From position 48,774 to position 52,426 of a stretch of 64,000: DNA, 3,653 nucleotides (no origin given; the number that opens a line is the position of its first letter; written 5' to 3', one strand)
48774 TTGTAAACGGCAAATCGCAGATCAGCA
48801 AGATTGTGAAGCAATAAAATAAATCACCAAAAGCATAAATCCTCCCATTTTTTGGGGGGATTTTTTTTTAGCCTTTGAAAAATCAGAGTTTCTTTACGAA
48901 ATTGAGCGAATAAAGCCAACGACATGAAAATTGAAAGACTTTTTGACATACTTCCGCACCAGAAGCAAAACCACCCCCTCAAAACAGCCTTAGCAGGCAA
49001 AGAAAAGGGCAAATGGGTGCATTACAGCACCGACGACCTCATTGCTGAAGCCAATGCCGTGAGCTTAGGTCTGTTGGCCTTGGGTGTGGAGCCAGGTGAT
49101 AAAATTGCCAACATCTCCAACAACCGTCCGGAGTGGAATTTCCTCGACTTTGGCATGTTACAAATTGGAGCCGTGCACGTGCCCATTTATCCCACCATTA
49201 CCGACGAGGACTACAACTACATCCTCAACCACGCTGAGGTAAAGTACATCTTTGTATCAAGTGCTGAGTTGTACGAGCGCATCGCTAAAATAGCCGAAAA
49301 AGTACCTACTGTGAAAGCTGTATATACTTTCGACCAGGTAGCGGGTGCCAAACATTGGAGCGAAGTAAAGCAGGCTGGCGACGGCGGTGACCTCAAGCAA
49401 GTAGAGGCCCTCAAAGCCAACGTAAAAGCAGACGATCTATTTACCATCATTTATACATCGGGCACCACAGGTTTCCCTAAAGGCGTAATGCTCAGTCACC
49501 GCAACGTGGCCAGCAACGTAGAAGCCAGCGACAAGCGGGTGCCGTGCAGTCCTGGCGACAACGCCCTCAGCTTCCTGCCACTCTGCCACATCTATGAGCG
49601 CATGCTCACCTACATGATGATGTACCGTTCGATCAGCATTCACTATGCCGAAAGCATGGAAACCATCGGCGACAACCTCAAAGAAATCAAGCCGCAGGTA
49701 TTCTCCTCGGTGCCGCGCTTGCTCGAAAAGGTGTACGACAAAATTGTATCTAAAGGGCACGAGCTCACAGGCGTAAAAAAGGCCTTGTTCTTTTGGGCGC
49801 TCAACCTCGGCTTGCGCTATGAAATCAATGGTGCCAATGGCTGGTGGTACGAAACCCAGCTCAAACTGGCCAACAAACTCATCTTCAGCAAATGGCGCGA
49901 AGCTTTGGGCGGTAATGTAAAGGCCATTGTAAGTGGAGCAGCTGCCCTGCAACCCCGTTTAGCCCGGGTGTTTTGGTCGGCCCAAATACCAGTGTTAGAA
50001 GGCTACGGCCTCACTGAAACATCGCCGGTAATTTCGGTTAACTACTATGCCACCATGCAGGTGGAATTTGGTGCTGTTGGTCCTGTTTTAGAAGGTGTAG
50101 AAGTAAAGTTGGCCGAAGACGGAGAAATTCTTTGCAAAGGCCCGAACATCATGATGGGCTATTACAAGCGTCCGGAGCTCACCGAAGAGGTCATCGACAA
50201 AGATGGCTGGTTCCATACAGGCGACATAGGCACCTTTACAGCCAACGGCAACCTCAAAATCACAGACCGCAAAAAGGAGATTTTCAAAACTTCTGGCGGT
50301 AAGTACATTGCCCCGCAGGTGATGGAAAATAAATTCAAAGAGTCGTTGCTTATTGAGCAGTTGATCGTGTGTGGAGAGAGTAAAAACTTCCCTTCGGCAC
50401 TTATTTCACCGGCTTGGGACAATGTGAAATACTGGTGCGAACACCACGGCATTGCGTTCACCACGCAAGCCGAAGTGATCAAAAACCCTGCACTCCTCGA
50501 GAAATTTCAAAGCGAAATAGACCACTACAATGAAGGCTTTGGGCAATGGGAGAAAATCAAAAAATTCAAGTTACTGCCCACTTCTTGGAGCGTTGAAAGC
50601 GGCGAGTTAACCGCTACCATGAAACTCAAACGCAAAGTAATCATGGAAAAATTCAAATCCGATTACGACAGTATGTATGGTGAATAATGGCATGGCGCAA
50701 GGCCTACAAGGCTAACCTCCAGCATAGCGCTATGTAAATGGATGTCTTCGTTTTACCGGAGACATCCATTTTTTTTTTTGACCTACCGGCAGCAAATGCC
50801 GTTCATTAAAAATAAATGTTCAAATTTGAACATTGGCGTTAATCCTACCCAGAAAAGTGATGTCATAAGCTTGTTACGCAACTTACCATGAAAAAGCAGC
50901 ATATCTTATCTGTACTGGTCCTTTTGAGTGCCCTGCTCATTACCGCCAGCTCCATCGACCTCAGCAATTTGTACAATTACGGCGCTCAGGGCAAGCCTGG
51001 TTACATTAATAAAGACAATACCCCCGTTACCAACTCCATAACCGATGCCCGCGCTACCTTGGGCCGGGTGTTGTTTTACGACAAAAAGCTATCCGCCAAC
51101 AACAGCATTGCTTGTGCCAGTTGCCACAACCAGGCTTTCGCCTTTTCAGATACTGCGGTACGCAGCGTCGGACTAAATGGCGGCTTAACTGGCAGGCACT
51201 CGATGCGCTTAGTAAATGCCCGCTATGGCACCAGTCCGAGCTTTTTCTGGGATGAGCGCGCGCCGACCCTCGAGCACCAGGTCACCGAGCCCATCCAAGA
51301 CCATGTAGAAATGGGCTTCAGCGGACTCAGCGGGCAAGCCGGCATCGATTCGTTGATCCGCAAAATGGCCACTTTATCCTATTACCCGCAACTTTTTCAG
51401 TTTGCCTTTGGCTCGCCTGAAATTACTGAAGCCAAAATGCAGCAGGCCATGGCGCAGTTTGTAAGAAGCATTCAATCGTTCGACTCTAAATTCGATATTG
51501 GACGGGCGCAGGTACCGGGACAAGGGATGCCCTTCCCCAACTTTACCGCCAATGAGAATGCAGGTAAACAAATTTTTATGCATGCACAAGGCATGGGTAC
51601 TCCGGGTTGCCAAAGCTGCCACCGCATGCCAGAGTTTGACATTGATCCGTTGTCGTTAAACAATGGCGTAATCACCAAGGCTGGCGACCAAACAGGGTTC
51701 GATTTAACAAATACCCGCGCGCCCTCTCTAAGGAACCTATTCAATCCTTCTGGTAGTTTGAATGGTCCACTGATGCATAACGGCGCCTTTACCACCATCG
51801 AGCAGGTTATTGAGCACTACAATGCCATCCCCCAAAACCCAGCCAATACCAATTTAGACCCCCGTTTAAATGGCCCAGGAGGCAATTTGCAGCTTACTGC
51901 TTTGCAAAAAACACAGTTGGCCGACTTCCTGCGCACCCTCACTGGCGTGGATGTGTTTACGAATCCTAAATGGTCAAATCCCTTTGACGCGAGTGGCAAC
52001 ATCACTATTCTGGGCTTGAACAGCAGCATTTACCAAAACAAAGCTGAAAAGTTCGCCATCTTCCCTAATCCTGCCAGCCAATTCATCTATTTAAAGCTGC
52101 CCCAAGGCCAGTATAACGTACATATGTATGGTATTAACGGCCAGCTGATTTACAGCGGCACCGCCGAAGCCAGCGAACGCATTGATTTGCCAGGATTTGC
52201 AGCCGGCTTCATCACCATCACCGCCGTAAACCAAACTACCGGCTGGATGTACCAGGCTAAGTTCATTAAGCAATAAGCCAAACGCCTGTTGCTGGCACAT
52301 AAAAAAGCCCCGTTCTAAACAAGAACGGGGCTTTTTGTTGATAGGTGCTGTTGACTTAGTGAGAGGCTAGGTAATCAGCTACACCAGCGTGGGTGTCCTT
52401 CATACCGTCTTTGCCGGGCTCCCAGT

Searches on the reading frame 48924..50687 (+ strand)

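Call 72: search_protein_families(library=pfam, proteins=[window:48924-50687:+])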
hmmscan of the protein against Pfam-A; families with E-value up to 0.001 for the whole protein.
window:48924-50687:+ (587 aa): 2 families
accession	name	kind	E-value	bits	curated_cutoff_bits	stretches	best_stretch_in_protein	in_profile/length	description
PF00501.34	AMP-binding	-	3.8e-75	253.5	29.9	1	12-414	3-384/384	AMP-binding enzyme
PF23562.2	AMP-binding_C_3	-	3.8e-07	30.9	20.8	1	456-586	6-121/124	AMP-binding enzyme C-terminal domain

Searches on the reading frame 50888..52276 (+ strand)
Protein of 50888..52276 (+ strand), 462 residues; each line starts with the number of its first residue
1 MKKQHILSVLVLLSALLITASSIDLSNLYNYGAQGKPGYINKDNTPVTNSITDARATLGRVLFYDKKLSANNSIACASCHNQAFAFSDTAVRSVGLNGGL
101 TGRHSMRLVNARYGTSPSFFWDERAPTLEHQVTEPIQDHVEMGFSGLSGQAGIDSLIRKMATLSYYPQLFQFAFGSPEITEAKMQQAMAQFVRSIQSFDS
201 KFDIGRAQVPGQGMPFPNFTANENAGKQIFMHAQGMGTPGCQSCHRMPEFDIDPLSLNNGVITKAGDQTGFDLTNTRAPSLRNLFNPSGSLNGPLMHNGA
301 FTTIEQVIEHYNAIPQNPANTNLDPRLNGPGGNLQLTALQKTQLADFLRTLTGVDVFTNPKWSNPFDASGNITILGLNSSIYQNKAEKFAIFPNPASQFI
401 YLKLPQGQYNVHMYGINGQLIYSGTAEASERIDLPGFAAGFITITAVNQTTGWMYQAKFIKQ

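Call 72: search_protein_families(library=pfam, proteins=[window:50888-52276:+])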
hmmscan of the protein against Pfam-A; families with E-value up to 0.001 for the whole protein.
window:50888-52276:+ (462 aa): 2 families
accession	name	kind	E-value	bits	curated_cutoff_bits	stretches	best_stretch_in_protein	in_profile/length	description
PF03150.19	CCP_MauG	-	5.7e-42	144.3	25.6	1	54-203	2-141/149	Di-haem cytochrome c peroxidase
PF18962.6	Por_Secre_tail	-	6.3e-05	23.6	27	1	391-447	1-65/75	Secretion system C-terminal sorting domain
